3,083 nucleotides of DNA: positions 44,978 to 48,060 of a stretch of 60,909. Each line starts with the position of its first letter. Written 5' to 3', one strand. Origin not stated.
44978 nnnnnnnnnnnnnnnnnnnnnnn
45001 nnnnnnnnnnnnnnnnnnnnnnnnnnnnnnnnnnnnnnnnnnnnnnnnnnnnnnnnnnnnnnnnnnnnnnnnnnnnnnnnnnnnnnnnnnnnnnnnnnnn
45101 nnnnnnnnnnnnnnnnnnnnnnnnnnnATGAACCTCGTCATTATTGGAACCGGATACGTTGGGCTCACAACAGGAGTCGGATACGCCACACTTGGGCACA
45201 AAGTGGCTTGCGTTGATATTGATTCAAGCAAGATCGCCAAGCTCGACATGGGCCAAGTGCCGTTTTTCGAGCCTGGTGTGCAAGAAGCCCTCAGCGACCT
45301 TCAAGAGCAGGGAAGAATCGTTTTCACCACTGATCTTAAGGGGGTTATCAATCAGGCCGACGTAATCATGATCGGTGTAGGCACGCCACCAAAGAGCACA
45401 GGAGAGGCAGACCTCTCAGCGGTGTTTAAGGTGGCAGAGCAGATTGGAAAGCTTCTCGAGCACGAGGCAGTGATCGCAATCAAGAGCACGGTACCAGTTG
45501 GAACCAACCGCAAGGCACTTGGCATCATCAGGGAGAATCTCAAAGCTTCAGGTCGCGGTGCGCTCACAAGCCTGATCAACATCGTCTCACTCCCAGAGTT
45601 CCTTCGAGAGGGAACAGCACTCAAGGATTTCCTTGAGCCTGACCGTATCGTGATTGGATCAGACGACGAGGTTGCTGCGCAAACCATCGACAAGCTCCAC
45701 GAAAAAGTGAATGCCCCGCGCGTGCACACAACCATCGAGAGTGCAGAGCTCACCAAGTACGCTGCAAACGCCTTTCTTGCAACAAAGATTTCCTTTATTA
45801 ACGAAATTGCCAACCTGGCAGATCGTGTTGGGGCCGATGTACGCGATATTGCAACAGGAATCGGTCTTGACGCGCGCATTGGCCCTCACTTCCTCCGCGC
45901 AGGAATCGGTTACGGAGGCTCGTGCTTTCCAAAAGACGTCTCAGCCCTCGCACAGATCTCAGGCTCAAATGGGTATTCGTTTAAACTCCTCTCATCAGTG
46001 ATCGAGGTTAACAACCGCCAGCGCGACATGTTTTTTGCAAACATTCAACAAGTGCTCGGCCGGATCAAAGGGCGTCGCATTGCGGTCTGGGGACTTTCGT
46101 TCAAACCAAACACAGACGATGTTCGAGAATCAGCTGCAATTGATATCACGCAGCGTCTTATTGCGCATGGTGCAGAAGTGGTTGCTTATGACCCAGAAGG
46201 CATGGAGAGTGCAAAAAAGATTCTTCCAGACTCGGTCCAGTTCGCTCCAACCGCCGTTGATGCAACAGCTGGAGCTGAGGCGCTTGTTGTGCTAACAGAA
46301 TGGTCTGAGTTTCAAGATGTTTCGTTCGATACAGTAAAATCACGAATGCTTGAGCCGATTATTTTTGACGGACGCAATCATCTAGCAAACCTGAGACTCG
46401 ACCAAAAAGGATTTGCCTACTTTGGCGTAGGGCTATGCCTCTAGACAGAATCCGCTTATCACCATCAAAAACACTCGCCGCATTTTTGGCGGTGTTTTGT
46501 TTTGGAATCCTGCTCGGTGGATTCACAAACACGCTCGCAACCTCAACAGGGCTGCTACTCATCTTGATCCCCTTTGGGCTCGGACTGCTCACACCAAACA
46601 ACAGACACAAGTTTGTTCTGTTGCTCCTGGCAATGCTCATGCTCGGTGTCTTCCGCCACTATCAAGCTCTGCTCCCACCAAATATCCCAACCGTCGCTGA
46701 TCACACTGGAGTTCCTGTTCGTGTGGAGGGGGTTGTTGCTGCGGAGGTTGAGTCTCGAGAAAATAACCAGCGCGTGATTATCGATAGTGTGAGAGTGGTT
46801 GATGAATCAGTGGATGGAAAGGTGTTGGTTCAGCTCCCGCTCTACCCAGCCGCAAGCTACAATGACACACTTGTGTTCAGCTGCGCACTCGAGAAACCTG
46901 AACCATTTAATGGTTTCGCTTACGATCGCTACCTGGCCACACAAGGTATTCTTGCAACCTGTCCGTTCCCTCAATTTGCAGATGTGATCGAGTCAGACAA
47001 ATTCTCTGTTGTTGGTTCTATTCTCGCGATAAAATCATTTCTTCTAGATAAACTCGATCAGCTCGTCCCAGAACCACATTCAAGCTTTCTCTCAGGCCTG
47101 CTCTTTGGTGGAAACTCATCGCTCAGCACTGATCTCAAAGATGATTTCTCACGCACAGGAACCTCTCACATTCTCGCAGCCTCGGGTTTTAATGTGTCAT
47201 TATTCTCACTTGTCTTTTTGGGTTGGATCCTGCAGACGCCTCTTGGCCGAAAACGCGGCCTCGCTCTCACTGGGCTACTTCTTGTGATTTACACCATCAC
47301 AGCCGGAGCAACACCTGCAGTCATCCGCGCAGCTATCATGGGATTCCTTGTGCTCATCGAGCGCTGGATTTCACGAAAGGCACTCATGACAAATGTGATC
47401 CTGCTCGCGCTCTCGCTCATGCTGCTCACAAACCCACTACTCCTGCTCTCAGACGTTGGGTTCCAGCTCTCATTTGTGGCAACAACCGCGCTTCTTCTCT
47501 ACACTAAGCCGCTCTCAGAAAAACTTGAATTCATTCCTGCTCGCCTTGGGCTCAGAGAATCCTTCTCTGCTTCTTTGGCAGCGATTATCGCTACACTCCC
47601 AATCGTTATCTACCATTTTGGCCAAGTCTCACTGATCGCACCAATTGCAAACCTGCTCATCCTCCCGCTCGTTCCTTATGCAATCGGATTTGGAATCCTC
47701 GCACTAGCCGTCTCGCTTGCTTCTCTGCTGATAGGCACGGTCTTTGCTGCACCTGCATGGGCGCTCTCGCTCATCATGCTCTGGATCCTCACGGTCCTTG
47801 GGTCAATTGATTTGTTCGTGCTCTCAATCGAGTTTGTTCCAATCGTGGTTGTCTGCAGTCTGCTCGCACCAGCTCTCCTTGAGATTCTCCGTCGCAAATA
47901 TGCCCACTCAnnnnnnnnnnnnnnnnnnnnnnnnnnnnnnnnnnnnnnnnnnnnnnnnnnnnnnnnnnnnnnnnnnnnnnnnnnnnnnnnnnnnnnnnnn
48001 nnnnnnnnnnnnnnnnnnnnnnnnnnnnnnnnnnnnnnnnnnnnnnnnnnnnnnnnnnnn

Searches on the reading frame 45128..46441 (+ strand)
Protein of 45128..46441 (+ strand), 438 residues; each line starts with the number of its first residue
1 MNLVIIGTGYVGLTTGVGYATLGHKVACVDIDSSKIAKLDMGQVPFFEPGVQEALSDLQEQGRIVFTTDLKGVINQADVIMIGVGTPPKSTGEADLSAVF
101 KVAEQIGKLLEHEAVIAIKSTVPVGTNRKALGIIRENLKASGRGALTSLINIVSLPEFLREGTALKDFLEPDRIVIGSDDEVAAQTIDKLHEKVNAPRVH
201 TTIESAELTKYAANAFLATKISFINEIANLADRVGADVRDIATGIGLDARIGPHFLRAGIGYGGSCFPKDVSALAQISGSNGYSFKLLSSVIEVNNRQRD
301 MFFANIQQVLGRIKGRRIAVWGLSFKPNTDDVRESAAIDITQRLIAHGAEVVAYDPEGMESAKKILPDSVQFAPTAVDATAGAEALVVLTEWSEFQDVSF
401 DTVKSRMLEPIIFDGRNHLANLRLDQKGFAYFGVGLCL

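Call 21: search_protein_families(library=pfam, proteins=[window:45128-46441:+], max_evalue=0.00001)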
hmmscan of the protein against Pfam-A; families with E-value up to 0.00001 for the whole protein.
window:45128-46441:+ (438 aa): 3 families
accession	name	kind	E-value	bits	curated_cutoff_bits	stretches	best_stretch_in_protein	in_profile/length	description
PF03721.20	UDPG_MGDP_dh_N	-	5.4e-58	196.1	27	1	1-189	1-186/187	UDP-glucose/GDP-mannose dehydrogenase family, NAD binding domain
PF00984.24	UDPG_MGDP_dh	-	2.2e-37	127.5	25.4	1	204-296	1-93/94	UDP-glucose/GDP-mannose dehydrogenase family, central domain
PF03720.21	UDPG_MGDP_dh_C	-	3.5e-33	114.5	30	1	319-419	1-101/103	UDP-glucose/GDP-mannose dehydrogenase family, UDP binding domain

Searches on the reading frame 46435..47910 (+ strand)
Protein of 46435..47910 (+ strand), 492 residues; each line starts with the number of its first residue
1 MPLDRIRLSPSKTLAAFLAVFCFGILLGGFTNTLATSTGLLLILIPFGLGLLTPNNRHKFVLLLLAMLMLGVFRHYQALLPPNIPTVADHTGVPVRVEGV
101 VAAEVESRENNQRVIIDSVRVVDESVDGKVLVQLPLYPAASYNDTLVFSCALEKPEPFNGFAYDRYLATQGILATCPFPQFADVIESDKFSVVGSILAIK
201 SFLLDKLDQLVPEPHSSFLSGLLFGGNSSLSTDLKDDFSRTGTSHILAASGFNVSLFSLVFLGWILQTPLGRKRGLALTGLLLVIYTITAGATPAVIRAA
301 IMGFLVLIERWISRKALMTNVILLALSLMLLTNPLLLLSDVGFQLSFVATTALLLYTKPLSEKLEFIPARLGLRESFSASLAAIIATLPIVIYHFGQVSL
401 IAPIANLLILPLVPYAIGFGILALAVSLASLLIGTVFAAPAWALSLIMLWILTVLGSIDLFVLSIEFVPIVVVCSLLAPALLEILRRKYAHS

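Call 21: search_protein_families(library=pfam, proteins=[window:46435-47910:+], max_evalue=0.00001)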
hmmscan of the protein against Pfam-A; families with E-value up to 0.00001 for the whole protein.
window:46435-47910:+ (492 aa): 2 families
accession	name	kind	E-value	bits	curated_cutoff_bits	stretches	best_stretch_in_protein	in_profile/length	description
PF03772.21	Competence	-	3.8e-50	171.2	23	1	222-478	1-258/270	Competence protein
PF13567.11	DUF4131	-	6.6e-18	65.4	31.6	1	39-175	13-156/165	Domain of unknown function (DUF4131)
